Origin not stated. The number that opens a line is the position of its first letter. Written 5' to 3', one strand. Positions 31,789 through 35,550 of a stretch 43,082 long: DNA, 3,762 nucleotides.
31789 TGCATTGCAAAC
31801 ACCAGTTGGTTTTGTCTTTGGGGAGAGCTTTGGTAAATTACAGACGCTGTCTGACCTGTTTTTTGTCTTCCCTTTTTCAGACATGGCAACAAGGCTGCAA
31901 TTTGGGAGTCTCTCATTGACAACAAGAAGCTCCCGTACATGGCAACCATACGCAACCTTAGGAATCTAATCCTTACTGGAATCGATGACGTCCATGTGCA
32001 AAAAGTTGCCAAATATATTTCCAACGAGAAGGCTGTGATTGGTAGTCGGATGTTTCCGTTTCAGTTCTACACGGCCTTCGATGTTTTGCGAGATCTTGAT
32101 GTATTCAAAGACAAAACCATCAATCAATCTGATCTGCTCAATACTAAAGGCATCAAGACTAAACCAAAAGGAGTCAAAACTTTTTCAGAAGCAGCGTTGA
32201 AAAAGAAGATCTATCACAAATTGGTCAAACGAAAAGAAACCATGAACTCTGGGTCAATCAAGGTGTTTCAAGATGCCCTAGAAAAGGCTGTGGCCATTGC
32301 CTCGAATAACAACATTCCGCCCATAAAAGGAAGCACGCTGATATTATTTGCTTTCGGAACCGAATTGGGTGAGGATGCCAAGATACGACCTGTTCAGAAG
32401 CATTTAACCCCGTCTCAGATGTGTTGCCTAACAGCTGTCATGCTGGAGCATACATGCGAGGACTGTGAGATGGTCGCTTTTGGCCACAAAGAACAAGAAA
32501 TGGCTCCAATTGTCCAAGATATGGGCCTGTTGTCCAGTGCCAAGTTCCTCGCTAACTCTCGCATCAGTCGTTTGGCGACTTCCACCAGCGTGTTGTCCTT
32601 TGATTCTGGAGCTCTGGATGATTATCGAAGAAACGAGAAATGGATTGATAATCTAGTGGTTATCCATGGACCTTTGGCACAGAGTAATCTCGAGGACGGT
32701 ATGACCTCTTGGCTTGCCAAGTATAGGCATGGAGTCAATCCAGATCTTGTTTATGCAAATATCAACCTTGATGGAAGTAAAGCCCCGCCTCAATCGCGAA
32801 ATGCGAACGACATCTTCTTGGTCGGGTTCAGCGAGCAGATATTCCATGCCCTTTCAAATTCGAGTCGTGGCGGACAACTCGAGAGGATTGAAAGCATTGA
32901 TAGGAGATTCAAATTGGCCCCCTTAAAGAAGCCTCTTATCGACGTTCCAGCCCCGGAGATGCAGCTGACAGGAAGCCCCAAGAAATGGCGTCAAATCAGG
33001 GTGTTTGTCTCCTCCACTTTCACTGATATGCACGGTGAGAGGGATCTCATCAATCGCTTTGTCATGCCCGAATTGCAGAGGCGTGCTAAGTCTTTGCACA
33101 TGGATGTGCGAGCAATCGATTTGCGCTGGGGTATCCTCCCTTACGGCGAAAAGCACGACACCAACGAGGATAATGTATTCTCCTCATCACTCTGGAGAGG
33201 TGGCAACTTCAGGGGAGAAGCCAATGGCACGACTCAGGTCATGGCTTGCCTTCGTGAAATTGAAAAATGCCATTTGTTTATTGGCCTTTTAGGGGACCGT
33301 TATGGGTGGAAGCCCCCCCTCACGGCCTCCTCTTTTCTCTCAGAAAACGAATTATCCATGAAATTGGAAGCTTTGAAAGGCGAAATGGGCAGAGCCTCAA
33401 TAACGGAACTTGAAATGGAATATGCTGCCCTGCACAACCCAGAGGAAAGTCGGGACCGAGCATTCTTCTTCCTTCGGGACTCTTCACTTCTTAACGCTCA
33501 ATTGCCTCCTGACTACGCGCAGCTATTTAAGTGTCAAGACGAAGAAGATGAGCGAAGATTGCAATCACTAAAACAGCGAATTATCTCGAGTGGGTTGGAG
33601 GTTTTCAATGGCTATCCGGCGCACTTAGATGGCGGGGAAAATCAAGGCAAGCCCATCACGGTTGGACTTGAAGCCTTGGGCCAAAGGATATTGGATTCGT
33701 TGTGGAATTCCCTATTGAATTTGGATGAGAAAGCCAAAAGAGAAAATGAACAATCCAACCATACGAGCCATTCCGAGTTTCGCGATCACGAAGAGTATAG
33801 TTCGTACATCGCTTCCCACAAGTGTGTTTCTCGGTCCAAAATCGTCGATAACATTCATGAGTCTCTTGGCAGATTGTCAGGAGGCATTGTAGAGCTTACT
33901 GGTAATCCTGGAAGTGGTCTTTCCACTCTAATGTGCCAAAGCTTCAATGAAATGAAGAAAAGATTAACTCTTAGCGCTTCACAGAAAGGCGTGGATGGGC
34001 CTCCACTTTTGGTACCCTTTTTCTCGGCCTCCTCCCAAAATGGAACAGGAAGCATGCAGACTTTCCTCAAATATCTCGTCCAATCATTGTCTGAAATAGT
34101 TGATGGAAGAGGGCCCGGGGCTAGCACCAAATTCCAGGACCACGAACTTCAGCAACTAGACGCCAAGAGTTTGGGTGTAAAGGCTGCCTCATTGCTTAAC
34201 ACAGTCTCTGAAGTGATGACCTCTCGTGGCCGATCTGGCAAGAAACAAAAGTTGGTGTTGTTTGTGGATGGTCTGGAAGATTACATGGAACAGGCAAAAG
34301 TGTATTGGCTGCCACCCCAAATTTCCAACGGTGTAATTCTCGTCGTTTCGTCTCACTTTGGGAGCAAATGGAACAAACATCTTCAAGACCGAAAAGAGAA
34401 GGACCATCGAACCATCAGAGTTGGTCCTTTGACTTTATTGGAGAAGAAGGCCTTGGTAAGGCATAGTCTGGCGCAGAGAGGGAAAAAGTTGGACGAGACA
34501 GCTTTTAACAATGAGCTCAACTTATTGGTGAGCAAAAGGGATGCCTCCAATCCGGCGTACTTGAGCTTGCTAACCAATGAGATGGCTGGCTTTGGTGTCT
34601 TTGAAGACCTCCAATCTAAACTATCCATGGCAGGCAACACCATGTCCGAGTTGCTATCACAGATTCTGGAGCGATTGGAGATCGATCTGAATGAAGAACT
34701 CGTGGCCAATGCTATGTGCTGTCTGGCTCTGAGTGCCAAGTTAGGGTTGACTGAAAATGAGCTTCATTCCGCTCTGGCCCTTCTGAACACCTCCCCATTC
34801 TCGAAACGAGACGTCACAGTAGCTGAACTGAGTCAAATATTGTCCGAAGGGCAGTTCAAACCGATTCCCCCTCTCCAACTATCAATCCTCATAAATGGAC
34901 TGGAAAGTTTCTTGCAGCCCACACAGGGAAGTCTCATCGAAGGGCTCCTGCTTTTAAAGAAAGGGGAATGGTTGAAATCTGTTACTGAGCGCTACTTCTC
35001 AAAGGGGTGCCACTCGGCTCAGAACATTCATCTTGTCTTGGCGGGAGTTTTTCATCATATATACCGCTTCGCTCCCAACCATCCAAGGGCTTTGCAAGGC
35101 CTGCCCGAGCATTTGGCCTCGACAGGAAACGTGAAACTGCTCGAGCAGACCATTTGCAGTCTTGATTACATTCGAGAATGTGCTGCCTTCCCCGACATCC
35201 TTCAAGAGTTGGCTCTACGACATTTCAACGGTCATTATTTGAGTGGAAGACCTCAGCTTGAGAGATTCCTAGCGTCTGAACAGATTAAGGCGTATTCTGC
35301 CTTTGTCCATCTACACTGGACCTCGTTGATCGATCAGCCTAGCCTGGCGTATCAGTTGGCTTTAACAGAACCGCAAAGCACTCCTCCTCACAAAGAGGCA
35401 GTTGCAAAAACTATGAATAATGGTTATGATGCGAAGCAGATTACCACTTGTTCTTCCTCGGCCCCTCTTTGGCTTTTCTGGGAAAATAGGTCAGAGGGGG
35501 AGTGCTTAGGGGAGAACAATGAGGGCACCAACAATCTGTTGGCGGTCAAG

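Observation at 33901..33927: TEP1 NACHT P-loop lacks the invariant Walker-A lysine (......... instead of GxxGxGKT)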

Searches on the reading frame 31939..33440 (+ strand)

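Call 6: search_protein_families(library=pfam, proteins=[window:31939-33440:+], max_evalue=10)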
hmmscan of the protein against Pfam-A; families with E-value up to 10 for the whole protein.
window:31939-33440:+ (500 aa): 3 families
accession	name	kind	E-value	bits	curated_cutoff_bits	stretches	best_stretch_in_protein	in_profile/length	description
PF05731.17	TROVE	-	7.5e-16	58.8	23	1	1-131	305-442/442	TROVE domain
PF13271.11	DUF4062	-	4.7e-14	52.8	24.7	1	354-465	1-74/82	Domain of unknown function (DUF4062)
PF19334.4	DUF5920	-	0.061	13.4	27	1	262-329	115-182/203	Domain of unknown function (DUF5920)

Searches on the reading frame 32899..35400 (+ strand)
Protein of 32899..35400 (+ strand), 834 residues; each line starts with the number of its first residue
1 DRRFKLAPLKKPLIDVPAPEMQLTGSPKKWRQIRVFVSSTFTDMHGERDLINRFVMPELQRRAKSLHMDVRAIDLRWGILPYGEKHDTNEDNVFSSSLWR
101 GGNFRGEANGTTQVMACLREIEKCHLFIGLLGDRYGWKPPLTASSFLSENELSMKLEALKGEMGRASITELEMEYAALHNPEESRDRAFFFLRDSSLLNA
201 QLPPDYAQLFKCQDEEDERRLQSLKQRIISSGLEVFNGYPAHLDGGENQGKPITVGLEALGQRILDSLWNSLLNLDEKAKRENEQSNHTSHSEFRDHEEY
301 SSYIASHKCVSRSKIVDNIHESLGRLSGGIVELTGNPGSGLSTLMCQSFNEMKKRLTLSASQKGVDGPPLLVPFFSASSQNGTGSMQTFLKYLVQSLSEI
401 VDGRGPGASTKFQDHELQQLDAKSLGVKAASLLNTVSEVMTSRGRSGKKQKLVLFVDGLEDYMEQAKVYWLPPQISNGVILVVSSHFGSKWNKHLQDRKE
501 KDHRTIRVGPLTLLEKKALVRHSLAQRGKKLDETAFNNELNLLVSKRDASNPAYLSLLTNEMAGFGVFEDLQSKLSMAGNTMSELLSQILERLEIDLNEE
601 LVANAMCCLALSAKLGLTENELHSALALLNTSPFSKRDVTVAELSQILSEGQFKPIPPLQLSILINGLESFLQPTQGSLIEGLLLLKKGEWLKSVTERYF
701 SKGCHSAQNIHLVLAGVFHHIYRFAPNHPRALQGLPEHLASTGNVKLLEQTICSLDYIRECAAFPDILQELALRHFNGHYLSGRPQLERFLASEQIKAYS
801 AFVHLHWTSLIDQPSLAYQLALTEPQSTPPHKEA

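Call 8: search_solved_structures(query=window:32899-35400:+, max_evalue=1, show_alignments=3)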
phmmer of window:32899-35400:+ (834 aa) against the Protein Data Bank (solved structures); distinct sequences matched with E-value up to 1: 1.
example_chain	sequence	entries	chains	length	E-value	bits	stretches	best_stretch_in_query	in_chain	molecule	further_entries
11gz_A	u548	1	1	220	9.1e-31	109.8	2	110-273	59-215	Telomerase protein component 1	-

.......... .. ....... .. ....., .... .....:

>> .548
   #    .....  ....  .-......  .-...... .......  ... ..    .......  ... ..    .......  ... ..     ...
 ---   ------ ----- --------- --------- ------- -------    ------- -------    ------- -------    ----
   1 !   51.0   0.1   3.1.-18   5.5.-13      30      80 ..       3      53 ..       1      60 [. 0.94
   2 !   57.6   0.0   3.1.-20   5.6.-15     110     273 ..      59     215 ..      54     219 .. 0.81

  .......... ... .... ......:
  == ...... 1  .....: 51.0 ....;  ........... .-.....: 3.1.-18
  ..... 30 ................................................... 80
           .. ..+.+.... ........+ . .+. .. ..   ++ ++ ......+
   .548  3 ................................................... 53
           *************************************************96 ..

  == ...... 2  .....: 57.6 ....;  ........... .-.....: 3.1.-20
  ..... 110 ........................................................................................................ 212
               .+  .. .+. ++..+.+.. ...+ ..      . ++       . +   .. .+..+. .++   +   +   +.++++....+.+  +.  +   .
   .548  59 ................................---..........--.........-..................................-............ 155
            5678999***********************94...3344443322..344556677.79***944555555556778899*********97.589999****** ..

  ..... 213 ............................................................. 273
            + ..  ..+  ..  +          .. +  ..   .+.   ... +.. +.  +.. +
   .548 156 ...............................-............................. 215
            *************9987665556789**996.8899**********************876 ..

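Call 9: find_homologous_proteins(query=window:32899-35400:+, max_evalue=0.00001)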
Query window:32899-35400:+ (834 aa): 100 proteins with E <= 0.00001 among 8000 candidates.
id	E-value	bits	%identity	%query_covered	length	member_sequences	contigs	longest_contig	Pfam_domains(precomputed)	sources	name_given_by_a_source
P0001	3.2e-177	609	41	99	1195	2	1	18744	PF13271.12,PF05729.19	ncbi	-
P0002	2.3e-144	500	37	100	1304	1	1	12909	PF13271.12,PF05731.18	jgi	jgi:telomerase protein component 1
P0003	1.2e-57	214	30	73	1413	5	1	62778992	PF19995.6,PF13271.12,PF05729.19,PF05731.18,PF19334.5,PF13401.13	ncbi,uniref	ncbi:telomerase protein component 1 isoform X1 [Hemitrygon akajei]|uniref:telomerase protein compone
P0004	1.8e-34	137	27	82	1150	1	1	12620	PF17874.8,PF00515.35,PF13271.12,PF05729.19,PF13424.13,PF28559.1,PF13181.13,PF13191.13,PF13374.13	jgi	jgi:tetratricopeptide (TPR) repeat protein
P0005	5.4e-34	135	28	72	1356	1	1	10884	PF13431.13,PF13271.12,PF13176.13,PF24885.2,PF13401.13,PF13428.13,PF13191.13,PF13374.13,PF07721.21,PF14559.13,PF17874.8,PF24883.3,PF00515.35,PF05729.19,PF13424.13,PF13432.13,PF13181.13,PF07719.24,PF13174.13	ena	-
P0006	3.6e-31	126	28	72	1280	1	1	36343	PF24884.2,PF17874.8,PF00515.35,PF13271.12,PF05729.19,PF13424.13,PF13374.13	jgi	-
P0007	1.2e-30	124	34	27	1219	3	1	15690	PF00530.24,PF12862.14,PF13271.12,PF20703.4,PF13191.13,PF13374.13,PF17874.8,PF00515.35,PF05729.19,PF13424.13,PF28559.1,PF13181.13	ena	-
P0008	5.0e-30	122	35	27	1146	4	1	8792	PF13271.12,PF05729.19,PF13424.13,PF20703.4,PF13191.13,PF13374.13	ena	-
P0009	5.1e-30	122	28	72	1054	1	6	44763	PF09263.17,PF13271.12,PF13176.13,PF24885.2,PF13401.13,PF20703.4,PF13191.13,PF13374.13,PF17874.8,PF00515.35,PF05729.19,PF13424.13,PF13181.13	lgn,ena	-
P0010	8.6e-30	122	26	72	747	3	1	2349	PF13271.12,PF05729.19,PF13401.13,PF13191.13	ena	-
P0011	1.5e-29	121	28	71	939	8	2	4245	PF13271.12,PF13191.13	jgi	jgi:nephrocystin-3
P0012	2.8e-29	120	28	83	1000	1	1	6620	PF17874.8,PF13271.12,PF05729.19,PF13424.13,PF13401.13,PF13191.13,PF13374.13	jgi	jgi:tetratricopeptide (TPR) repeat protein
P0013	6.7e-29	119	26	71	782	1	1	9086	PF24884.2,PF13271.12,PF05729.19,PF24885.2,PF20703.4,PF13191.13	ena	-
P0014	9.2e-29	118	27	79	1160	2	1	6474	PF12862.14,PF13271.12,PF13176.13,PF24885.2,PF20703.4,PF13191.13,PF13374.13,PF07721.21,PF24884.2,PF17874.8,PF00515.35,PF05729.19,PF13424.13,PF28559.1,PF07719.24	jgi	-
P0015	2.2e-28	117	25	94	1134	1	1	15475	PF13431.13,PF13271.12,PF13176.13,PF24885.2,PF13401.13,PF13428.13,PF20703.4,PF13191.13,PF13374.13,PF07721.21,PF14559.13,PF17874.8,PF00515.35,PF05729.19,PF13424.13,PF13432.13,PF13181.13,PF07719.24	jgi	jgi:tetratricopeptide (TPR) repeat protein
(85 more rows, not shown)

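Call 14: find_encoding_contigs(protein=P0001, flank=10000, max_places=3)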
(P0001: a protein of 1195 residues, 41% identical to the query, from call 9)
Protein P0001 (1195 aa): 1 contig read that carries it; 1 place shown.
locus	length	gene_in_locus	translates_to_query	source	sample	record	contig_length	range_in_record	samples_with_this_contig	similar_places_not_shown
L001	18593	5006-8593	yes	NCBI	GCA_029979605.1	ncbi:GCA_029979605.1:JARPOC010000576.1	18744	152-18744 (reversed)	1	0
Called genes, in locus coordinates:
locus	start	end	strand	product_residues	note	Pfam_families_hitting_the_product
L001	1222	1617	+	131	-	PF05731:TROVE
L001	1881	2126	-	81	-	-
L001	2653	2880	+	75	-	-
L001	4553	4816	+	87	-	PF05731:TROVE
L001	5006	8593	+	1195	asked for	PF13271:DUF4062, PF05729:NACHT (weak)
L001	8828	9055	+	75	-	PF24807:WD40_CDC20-Fz (weak), PF24814:WD40_Prp19 (weak), PF25047:Beta-prop_TEP1_2nd, PF25171:Beta-prop_WDR36-Utp21_1st, PF25173:Beta-prop_WDR3_1st, PF25174:Beta-prop_THOC3, PF25175:Beta-prop_WDR5, PF00400:WD40 (weak)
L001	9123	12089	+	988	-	PF00400:WD40 (faint), PF23381:Beta-prop_IFT122_1st (faint), PF23393:Beta-prop_WDR90_POC16_2nd (faint), PF24817:WD40_WDHD1_1st (weak), PF25173:Beta-prop_WDR3_1st (weak), PF25175:Beta-prop_WDR5, PF25173:Beta-prop_WDR3_1st (weak), PF24814:WD40_Prp19 (weak), +10 more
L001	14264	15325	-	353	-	PF00685:Sulfotransfer_1 (weak), PF13469:Sulfotransfer_3 (weak)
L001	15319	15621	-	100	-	-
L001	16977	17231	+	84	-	-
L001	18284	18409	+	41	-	-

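Call 15: find_encoding_contigs(protein=P0002, flank=10000, max_places=3)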
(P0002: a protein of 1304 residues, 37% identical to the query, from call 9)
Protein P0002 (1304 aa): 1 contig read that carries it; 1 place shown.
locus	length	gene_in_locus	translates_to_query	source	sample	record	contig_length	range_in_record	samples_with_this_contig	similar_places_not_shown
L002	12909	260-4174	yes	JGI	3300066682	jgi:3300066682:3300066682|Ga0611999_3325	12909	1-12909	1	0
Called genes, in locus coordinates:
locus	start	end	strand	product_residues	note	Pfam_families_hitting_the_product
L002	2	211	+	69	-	?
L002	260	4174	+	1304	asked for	PF05731:TROVE, PF13271:DUF4062 (weak)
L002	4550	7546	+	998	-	PF23414:Beta-prop_EML_2, PF24814:WD40_Prp19, PF25168:Beta-prop_WDR36-Utp21_2nd, PF25173:Beta-prop_WDR3_1st, PF25174:Beta-prop_THOC3, PF25175:Beta-prop_WDR5, PF23393:Beta-prop_WDR90_POC16_2nd, PF23381:Beta-prop_IFT122_1st, +16 more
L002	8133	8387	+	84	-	-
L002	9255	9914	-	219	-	PF00685:Sulfotransfer_1, PF13469:Sulfotransfer_3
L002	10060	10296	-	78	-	-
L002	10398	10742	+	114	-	-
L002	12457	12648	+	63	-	-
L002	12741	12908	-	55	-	?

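Call 45: predict_structure(alignment_id=A2)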
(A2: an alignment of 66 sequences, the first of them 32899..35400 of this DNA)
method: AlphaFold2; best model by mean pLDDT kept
length: 834 residues; sequences in the alignment: 66
mean_pLDDT: 84.9   pTM: 0.86
mean pLDDT of the five models: 84.9, 83.6, 83.5, 83.0, 81.3
residues with pLDDT >= 90: 467; 70-90: 250; 50-70: 50; < 50: 67
segments of 3 or more residues with pLDDT < 50: 1-26, 78-105, 677-679, 826-834
pLDDT, mean of each block of 10 residues (from residue 1): 34 38 52 92 87 90 89 70 41 39 52 87 96 93 81 78 90 95 96 95 91 94 97 97 78 87 96 94 74 87 85 95 96 96 96 91 83 87 74 94 84 84 93 96 76 95 76 95 95 92 96 95 86 86 97 95 83 93 95 92 96 91 95 81 95 89 90 65 84 93 84 96 92 94 93 89 73 86 92 92 81 70 53 38
secondary structure, 60 per line:
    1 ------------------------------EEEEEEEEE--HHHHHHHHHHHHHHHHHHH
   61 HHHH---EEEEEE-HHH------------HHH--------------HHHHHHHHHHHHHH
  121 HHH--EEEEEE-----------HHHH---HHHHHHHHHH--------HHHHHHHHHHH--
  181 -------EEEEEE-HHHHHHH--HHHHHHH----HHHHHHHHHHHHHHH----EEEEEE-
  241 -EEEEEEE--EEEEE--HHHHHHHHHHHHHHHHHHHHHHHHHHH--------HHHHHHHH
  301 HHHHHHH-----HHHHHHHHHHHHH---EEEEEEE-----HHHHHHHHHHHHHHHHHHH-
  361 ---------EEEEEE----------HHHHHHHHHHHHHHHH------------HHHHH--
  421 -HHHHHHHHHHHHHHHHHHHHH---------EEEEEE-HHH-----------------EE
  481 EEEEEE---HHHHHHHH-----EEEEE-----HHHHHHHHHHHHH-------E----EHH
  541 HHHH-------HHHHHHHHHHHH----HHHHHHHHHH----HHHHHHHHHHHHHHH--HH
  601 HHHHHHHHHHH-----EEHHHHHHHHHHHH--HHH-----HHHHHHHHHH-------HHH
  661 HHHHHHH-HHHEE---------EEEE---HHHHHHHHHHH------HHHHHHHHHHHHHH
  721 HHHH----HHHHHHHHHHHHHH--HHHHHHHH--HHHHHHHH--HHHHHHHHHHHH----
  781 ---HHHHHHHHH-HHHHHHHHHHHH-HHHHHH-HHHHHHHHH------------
elements in order (helices of 4 or more, strands of 3 or more residues): E31-39 H42-64 E68-73 H107-123 E126-131 H143-146 H150-159 H168-178 E188-193 H195-201 H204-210 H215-229 E234-239 E242-248 E251-255 H258-284 H293-307 H313-325 E329-335 H341-359 E370-375 H386-401 H414-418 H422-442 E452-457 E479-486 H490-497 E503-507 H513-525 H539-544 H552-563 H568-577 H582-596 H599-611 H619-630 H641-650 H658-667 E683-686 H690-700 H707-724 H729-742 H745-752 H755-762 H765-776 H784-792 H794-805 H807-812 H814-822

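Call 48: fold_search(model_id=the predicted structure, library=pdb)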
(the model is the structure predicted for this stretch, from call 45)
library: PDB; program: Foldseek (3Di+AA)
matches with E <= 10: 1253; with E <= 0.001: 69
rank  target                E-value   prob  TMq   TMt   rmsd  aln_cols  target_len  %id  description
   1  1z6t_B                3.3e-09  1.00  0.35  0.46   9.4       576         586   15  Structure of the apoptotic protease-activating factor 1 bound to ADP (released 2005-04-19)
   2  1z6t_A                4.6e-09  1.00  0.35  0.47   9.1       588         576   15  Structure of the apoptotic protease-activating factor 1 bound to ADP (released 2005-04-19)
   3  7dfv_B                2.3e-08  1.00  0.21  0.31  26.1       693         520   13  Cryo-EM structure of plant NLR RPP1 tetramer core part (released 2020-12-16)
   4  9jap_A                5.6e-08  1.00  0.19  0.19  30.4       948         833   11  Helical structure of EfAvs5(SIR2-STAND) (released 2025-03-19)
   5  7dfv_A                1.1e-07  1.00  0.22  0.32  25.1       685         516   12  Cryo-EM structure of plant NLR RPP1 tetramer core part (released 2020-12-16)
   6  3j2t_A                2.8e-07  1.00  0.21  0.16  21.2       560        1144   15  An improved model of the human apoptosome (released 2013-04-10)
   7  9zjr                  7.6e-07  1.00  0.19  0.15  23.8      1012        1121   11  Human sterile alpha motif domain-containing protein 9 (SAMD9), monomer (released 2026-02-25)
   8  9zjv_A                2.0e-06  1.00  0.21  0.17  23.2       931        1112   12  Human sterile alpha motif domain-containing protein 9 (SAMD9), asymmetric dimer "wing" shape (released 2026-02-25)
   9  9nc9_G                8.6e-06  0.99  0.17  0.18  29.8       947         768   10  Helical assembly of AVAST5 filament (released 2026-02-18)
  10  9zjs_B                1.2e-05  0.98  0.16  0.14  26.5       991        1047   11  Human sterile alpha motif domain-containing protein 9 (SAMD9), asymmetric dimer "shell" shape (released 2026-02-25)
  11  9ri9_B                1.3e-05  1.00  0.22  0.22  17.5       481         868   13  Cryo-EM structure of the tomato NRC3 hexameric resistosome (released 2025-07-23)
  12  8dgf_B                3.1e-05  1.00  0.19  0.12  29.1       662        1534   11  Avs4 bound to phage PhiV-1 portal (released 2022-08-03)
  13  8y6q_K                3.3e-05  1.00  0.23  0.19  20.9       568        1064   13  Structure of the Dark/Dronc complex (released 2024-08-07)
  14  2qby_B                3.6e-05  1.00  0.22  0.42  13.0       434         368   12  Crystal structure of a heterodimer of Cdc6/Orc1 initiators bound to origin DNA (from S. solfataricus) (released 2007-09-11)
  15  9cc8_A                4.7e-05  1.00  0.22  0.22  17.9       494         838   13  Hexameric state of the NRC4 resistosome (released 2024-09-11)
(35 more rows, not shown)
